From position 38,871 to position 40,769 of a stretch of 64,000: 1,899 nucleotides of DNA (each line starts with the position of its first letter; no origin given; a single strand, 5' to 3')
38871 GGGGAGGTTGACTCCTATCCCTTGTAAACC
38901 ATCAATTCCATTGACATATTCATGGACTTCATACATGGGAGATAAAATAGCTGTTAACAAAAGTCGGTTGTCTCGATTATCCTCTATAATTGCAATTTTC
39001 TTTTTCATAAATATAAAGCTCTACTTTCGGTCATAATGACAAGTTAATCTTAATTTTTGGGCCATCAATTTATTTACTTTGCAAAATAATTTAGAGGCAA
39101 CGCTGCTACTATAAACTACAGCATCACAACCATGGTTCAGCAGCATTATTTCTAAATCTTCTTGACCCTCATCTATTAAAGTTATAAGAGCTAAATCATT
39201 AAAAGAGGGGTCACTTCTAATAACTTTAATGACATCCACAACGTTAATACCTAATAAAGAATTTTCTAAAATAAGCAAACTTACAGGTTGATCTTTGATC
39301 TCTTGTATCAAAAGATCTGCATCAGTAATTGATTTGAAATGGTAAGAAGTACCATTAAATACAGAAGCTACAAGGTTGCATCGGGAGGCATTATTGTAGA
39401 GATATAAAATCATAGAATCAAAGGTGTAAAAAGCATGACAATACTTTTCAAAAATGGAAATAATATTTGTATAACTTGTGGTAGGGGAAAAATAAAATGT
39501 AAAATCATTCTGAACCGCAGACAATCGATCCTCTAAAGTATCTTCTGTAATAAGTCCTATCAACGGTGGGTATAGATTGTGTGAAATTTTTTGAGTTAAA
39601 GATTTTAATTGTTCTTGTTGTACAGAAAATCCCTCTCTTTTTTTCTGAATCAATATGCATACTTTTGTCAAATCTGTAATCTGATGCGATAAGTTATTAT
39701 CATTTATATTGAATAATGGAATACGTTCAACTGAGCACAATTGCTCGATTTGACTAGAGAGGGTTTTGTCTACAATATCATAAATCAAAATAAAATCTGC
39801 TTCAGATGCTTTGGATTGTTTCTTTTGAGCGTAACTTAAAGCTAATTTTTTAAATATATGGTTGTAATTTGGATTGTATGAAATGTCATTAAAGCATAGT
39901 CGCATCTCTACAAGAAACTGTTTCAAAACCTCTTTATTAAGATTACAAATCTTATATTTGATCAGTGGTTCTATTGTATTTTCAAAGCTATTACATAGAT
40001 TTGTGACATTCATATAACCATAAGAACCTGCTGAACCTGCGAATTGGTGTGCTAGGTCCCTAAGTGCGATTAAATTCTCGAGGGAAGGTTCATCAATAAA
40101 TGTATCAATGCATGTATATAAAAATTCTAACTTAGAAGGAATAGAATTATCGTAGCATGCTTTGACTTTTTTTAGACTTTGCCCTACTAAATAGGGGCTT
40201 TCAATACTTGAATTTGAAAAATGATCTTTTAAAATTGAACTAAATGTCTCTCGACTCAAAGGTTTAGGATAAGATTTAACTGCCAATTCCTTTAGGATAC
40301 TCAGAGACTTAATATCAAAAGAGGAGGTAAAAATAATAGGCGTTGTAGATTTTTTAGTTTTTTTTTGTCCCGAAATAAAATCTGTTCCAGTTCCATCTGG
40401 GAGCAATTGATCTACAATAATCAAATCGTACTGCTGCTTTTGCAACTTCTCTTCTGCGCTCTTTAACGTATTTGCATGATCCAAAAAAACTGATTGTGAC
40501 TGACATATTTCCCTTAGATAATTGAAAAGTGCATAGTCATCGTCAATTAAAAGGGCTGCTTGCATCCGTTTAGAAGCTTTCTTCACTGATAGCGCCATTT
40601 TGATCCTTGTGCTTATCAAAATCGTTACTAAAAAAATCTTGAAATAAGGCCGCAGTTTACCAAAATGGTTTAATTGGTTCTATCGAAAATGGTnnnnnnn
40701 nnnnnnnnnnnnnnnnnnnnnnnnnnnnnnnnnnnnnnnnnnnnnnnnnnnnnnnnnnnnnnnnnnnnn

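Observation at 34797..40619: Self-contained phosphorelay operon without any output domain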

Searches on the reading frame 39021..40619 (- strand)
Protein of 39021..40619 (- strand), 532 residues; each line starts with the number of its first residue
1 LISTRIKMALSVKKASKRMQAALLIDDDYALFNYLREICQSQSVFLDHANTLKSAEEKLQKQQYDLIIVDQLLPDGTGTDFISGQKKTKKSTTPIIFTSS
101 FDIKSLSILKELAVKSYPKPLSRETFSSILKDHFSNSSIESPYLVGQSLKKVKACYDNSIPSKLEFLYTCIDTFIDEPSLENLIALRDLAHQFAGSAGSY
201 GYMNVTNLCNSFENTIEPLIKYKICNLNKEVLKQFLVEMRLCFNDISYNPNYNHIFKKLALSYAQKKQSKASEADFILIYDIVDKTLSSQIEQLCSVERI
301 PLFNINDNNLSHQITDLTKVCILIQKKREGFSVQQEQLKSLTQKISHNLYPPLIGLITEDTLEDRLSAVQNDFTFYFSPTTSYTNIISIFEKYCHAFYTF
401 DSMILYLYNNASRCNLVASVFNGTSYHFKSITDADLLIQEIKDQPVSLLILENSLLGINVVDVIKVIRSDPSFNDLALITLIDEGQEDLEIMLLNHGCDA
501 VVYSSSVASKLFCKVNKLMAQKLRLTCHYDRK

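Call 4: search_protein_families(library=pfam, proteins=[window:39021-40619:-], max_evalue=0.1)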
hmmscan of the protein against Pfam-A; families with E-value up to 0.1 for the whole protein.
window:39021-40619:- (532 aa): 2 families
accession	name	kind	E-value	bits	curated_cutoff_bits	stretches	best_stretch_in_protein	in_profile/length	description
PF00072.30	Response_reg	-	7e-15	55.6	30.2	1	23-103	2-81/111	Response regulator receiver domain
PF01627.28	Hpt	-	3.3e-05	24.5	24.6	1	176-214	19-57/84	Hpt domain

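Call 5: find_encoding_contigs(protein=window:39021-40619:-, flank=10000, max_places=6)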
Protein window:39021-40619:- (532 aa): no gene with exactly this product is on record in the collection.

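Call 6: search_protein_families(library=ncbifam, proteins=[window:39021-40619:-], max_evalue=0.01)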
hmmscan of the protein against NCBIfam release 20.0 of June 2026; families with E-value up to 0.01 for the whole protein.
window:39021-40619:- (532 aa): 45 families (the best 25 are shown)
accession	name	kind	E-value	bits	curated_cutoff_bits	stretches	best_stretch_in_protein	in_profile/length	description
TIGR02154.1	PhoB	equivalog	7.4e-13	48.3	296.2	2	404-519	5-120/226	phosphate regulon transcriptional regulator PhoB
NF045717.1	DVU0259_DivK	exception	1.1e-09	38.4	160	1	22-133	5-115/117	DVU0259 family response regulator domain-containing protein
NF007928.2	PRK10643.1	equivalog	3.5e-08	33.4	330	1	23-98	4-79/216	two-component system response regulator PmrA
NF007005.1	PRK09468.1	equivalog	1.1e-07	31.6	331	1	20-98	4-81/237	osmolarity response regulator transcription factor OmpR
TIGR02956.1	TMAO_torS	equivalog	2.5e-07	29.2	676.5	2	42-139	724-825/967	TMAO reductase system sensor histidine kinase/response regulator TorS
NF053854.1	RespRegPhoBBctds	equivalog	8.7e-07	28.5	270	1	23-101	2-80/225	two-component system response regulator PhoB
NF007820.0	PRK10529.1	equivalog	1e-06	28.3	325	1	21-100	3-80/225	two-component system response regulator KdpE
NF040689.1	MtrAB_MtrA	equivalog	1.1e-06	28.2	300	1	23-98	2-75/219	MtrAB system response regulator MtrA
NF053512.1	nitric_RR_NosR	exception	1.2e-06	27.9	400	1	23-106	2-85/422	response regulator c-di-GMP phosphodiesterase, NosR family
NF033791.1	ActR_PrrA_rreg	equivalog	2.2e-06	27.8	250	1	21-125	3-108/173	ActR/PrrA/RegA family redox response regulator transcription factor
NF007546.0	PRK10161.1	equivalog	2.9e-06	27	471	0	47-88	30-71/229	phosphate response regulator transcription factor PhoB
NF008296.0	PRK11083.1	equivalog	3.3e-06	26.7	273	1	20-99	4-81/228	two-component system response regulator CreB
NF041946.1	LuxO_transreg_Vib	equivalog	7.4e-06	25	800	0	50-99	27-76/463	quorum-sensing sigma-54 dependent transcriptional regulator LuxO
NF045991.1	RespRegCtrARhodob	equivalog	9.9e-06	25.4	350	1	22-102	3-82/224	response regulator transcription factor CtrA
NF008302.0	PRK11091.1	equivalog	1.2e-05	23.7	838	1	41-141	547-650/779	aerobic respiration two-component sensor histidine kinase ArcB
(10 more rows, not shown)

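Call 7: find_homologous_proteins(query=window:39021-40619:-, max_evalue=0.001)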
Query window:39021-40619:- (532 aa): 1 proteins with E <= 0.001 among 8000 candidates.
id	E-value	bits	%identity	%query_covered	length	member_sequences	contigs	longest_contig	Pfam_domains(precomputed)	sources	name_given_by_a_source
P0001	0.0e+0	1151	100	99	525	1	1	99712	PF00072.31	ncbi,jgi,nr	ncbi:MAG: response regulator transcription factor [Chlamydiales bacterium]|jgi:DNA-binding response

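Call 8: find_encoding_contigs(protein=P0001, flank=10000, max_places=4)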
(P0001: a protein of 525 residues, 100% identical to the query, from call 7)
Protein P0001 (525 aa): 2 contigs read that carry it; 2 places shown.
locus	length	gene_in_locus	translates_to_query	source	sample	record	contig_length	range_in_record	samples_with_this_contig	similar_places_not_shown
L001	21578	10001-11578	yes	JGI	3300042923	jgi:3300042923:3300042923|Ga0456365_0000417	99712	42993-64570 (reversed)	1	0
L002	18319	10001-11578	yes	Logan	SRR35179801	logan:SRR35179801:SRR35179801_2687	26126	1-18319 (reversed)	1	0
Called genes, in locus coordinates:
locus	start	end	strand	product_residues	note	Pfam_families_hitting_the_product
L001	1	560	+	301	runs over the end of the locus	-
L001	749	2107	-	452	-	PF03952:Enolase_N, PF00113:Enolase_C, PF13378:MR_MLE_C (weak)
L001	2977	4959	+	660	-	PF02824:TGS (faint), PF07973:tRNA_SAD, PF00587:tRNA-synt_2b, PF03129:HGTP_anticodon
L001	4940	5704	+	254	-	PF00142:Fer4_NifH (faint), PF01656:CbiA, PF06564:CBP_BcsQ, PF09140:MipZ (faint), PF10609:ParA (weak), PF13614:AAA_31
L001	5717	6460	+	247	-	PF03677:UPF0137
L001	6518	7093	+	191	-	PF17435:CT_584-like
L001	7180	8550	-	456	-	-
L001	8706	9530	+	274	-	PF01209:Ubie_methyltran, PF05175:MTS (faint), PF13489:Methyltransf_23, PF13847:Methyltransf_31, PF08241:Methyltransf_11, PF08242:Methyltransf_12, PF13649:Methyltransf_25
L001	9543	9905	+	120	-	PF00472:RF-1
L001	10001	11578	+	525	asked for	PF00072:Response_reg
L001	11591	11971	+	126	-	PF00072:Response_reg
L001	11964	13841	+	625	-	PF00989:PAS, PF13188:PAS_8 (faint), PF13426:PAS_9, PF08448:PAS_4 (weak), PF13426:PAS_9, PF08447:PAS_3, PF00512:HisKA, PF02518:HATPase_c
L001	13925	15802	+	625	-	PF00989:PAS (weak), PF13188:PAS_8 (faint), PF13426:PAS_9 (weak), PF00989:PAS (weak), PF08448:PAS_4 (weak), PF08447:PAS_3, PF00512:HisKA, PF02518:HATPase_c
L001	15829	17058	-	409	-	PF04055:Radical_SAM, PF06969:HemN_C (weak)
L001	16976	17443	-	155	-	-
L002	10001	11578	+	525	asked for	PF00072:Response_reg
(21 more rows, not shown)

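Call 14: search_solved_structures(query=window:39021-40619:-, max_evalue=1, show_alignments=0)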
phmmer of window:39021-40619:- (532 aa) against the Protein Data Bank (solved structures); distinct sequences matched with E-value up to 1: 95 (the best 60 are shown).
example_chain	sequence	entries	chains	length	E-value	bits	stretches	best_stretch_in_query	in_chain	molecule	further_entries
1zit_A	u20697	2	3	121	2.4e-10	42.7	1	20-135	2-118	transcriptional regulator (NtrC family)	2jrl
3dzd_A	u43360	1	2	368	1.3e-09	40.3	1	22-142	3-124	Transcriptional regulator (NtrC family)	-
4q7e_A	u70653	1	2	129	1.4e-06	30.3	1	21-123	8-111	Response regulator of a two component regulatory system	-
5lwk_A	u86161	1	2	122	2.5e-06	29.5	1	23-130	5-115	Transcriptional regulatory protein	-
3w9s_A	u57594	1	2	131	1.3e-05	27.1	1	22-103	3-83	OmpR family response regulator in two-component regulatory system with BasS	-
3q9s_A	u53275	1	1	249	2.7e-05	26.1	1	19-103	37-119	DNA-binding response regulator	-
9qih_A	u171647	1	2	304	3.4e-05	25.7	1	23-148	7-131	SenB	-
5lwl_A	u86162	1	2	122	3.6e-05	25.6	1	24-130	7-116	Transcriptional regulatory protein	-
8jo2_H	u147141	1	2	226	5.6e-05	25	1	22-103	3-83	DNA-binding transcriptional regulator BasR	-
4s04_A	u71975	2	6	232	5.9e-05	24.9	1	22-103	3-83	DNA-binding transcriptional regulator BasR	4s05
1zh2_A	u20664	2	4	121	8.7e-05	24.4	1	22-102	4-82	KDP operon transcriptional regulatory protein kdpE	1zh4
1zy2_A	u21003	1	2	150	0.00011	24.1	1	22-124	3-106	transcriptional regulator NtrC1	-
6lgq_D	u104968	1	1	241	0.00013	23.8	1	18-101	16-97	DNA-binding response regulator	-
3a0u_A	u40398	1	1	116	0.00026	22.8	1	20-102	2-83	Response regulator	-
4kny_A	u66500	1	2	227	0.00027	22.8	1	20-101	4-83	KDP operon transcriptional regulatory protein KdpE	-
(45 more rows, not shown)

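Call 24: find_related_loci(query=A1, collection=genome_contigs, flank=10000)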
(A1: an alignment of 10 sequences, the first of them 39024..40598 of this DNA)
Query A1 (525 aa) in genome_contigs; peptide patterns used: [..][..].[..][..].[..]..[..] (x = any residue, [..] = any of these).
62 stretches matched a pattern; 30 encode a relative of the query (tblastn E <= 1e-3); 30 distinct loci.
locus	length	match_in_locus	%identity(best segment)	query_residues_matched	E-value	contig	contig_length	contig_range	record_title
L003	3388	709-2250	23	16-522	3e-31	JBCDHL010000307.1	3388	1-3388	MAG: Chlamydiota bacterium isolate P01_H01_bin.155 k141_2922265_length_3388_cov_7.0000, whole genome shotgun sequence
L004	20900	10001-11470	27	16-514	6e-33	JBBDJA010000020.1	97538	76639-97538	MAG: Waddliaceae bacterium isolate LejiaA_42_13 Lejia_A_390_length_97538_cov_8, whole genome shotgun sequence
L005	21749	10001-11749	24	12-472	1e-24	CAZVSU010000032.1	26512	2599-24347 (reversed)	MAG TPA_asm: uncultured bacterium isolate SRP332253_co1_236 genome assembly, contig: NODE_2726_length_26512_cov_5.709000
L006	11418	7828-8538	31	10-236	3e-23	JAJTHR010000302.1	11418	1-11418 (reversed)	MAG: Parachlamydia sp. isolate CoA8_M59.1 k141_3914609_flag_1_multi_10.9778_len_11418, whole genome shotgun sequence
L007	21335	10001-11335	25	16-461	7e-23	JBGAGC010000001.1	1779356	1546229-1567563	MAG: Parachlamydiaceae bacterium isolate MAG_MBR_H125.37 MBRH125-37_opera_contig_5, whole genome shotgun sequence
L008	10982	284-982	31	16-237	3e-21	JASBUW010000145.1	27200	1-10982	MAG: Parachlamydiaceae bacterium isolate BWSM_84 k141_1383565, whole genome shotgun sequence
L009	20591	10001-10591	28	16-209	3e-18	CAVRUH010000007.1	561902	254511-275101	MAG: Waddliaceae bacterium isolate MFD02248.bin.2.105 genome assembly, contig: contig_53681, whole genome shotgun sequen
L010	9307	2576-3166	28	16-210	4e-17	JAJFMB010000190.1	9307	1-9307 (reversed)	MAG: Chlamydiae bacterium isolate OFTM56 OFTM56_189, whole genome shotgun sequence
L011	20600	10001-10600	27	16-212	1e-13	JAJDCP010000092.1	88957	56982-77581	MAG: Planctomycetota bacterium isolate OFTM248 OFTM248_91, whole genome shotgun sequence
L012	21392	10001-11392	23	16-476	9e-21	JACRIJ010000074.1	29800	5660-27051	MAG: Planctomycetota bacterium isolate NC_groundwater_1800_Pr3_B-0.1um_47_15 SR-2_scaffold_141_2399710, whole genome sho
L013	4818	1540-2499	24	142-472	1e-11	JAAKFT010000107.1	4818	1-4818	MAG: Chlamydiae bacterium isolate KR126_chlam_2 KR126chlam2_107, whole genome shotgun sequence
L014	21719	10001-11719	25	16-270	5e-13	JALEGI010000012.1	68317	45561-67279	MAG: Simkaniaceae bacterium isolate CC_bin22 k97_103415, whole genome shotgun sequence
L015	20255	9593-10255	35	101-236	2e-11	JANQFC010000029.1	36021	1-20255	MAG: Chlamydiales bacterium isolate PL23a_bin.60 k99_4097539, whole genome shotgun sequence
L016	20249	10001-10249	39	126-209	1e-10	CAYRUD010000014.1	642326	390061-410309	MAG TPA_asm: uncultured bacterium isolate binchicken_co23_225 genome assembly, contig: k141_384166, whole genome shotgun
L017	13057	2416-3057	28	13-209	1e-10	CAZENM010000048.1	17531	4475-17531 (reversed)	MAG TPA_asm: uncultured bacterium isolate SRP302447_co1_145 genome assembly, contig: NODE_8583_length_17531_cov_5.002346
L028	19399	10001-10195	32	145-209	4e-7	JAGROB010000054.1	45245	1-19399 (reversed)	MAG: Chlamydiia bacterium isolate HKST-UBA07 2009_308407, whole genome shotgun sequence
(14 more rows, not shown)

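Call 40: find_homologous_proteins(query=A1, max_evalue=1e-10)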
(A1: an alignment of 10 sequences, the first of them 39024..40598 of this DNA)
Query A1 (10 sequences) (525 aa, profile of the alignment): 52 proteins with E <= 1e-10 among 8000 candidates.
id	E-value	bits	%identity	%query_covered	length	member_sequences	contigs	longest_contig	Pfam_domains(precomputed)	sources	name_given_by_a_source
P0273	2.6e-224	765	22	92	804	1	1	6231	PF00072.31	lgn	-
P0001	3.6e-160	553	100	100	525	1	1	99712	PF00072.31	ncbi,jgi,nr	ncbi:MAG: response regulator transcription factor [Chlamydiales bacterium]|jgi:DNA-binding response 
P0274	3.9e-56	209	30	20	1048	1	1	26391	PF08447.19,PF13426.14,PF13188.14,PF08448.17,PF02518.32,PF00512.32,PF00989.32,PF00072.31,PF01627.29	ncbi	-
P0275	1.4e-53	201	20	16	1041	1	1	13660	PF08447.19,PF13426.14,PF08448.17,PF02518.32,PF00512.32,PF00989.32,PF00072.31,PF01627.29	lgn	-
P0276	7.7e-27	112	26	15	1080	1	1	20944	PF08447.19,PF13426.14,PF08448.17,PF02518.32,PF00512.32,PF23198.2,PF00989.32,PF00072.31,PF01627.29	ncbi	-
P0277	1.2e-26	111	21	14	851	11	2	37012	PF20274.5,PF00563.26,PF00990.27,PF00072.31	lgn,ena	-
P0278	1.1e-24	105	25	17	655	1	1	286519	PF08448.17,PF02518.32,PF00512.32,PF00072.31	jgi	jgi:signal transduction histidine kinase/FixJ family two-component response regulator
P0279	1.4e-24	105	27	22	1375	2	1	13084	PF00672.31,PF13185.13,PF01590.33,PF02518.32,PF00512.32,PF00072.31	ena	-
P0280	3.7e-22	97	37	9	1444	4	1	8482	PF08447.19,PF13426.14,PF13188.14,PF13185.13,PF01590.33,PF08448.17,PF02518.32,PF00512.32,PF00989.32,PF00072.31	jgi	jgi:PAS domain S-box-containing protein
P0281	7.5e-22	96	40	9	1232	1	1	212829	PF00672.31,PF20274.5,PF13185.13,PF05227.20,PF01590.33,PF02518.32,PF00512.32,PF23198.2,PF03709.22,PF00072.31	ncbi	-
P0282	1.2e-19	88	27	15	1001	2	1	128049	PF13426.14,PF13188.14,PF13185.13,PF01590.33,PF08448.17,PF02518.32,PF13492.13,PF00512.32,PF00989.32,PF00072.31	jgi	jgi:PAS domain S-box-containing protein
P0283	3.0e-19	87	-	-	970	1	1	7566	PF08447.19,PF13426.14,PF05227.20,PF08448.17,PF02518.32,PF00512.32,PF00989.32,PF00072.31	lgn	-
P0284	1.0e-18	85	-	-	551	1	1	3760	PF02518.32,PF00512.32,PF23198.2,PF00072.31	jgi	jgi:signal transduction histidine kinase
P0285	4.8e-17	80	24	16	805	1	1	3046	PF13185.13,PF01590.33,PF02518.32,PF13492.13,PF00512.32,PF00072.31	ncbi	-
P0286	5.0e-17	80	-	-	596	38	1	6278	PF02518.32,PF00512.32,PF00072.31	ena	-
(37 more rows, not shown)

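Call 41: predict_structure(alignment_id=A1)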
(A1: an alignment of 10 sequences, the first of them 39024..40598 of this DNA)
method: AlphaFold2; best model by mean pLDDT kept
length: 525 residues; sequences in the alignment: 10
mean_pLDDT: 73.8   pTM: 0.40
mean pLDDT of the five models: 73.8, 70.9, 69.5, 69.1, 67.3
residues with pLDDT >= 90: 45; 70-90: 325; 50-70: 90; < 50: 65
segments of 3 or more residues with pLDDT < 50: 1-10, 130-140, 238-253, 258-264, 321-329, 520-525
pLDDT, mean of each block of 10 residues (from residue 1): 35 81 81 78 88 81 82 72 58 54 61 75 70 36 65 84 89 91 86 80 91 88 86 69 41 47 57 79 83 81 68 78 47 59 74 76 74 80 73 78 86 80 88 84 85 85 78 87 87 80 77 66 35
secondary structure, 60 per line:
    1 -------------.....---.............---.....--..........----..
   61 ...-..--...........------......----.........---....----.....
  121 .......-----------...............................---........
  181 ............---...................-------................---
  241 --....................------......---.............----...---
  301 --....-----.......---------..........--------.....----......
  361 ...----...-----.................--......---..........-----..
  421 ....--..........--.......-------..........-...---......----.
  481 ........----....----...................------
elements in order: E14-18 H22-34 E38-42 H45-54 E59-63 H71-79 E86-91 H96-104 E108-111 H116-127 H139-169 H173-192 H196-214 H222-237 H243-262 E269-274 H278-290 E295-297 H303-306 E312-318 H328-337 E346-350 H355-363 E368-370 H376-392 E395-400 H404-413 E419-424 H427-436 E439-445 H453-462 E470-475 H480-488 E493-496 H501-519
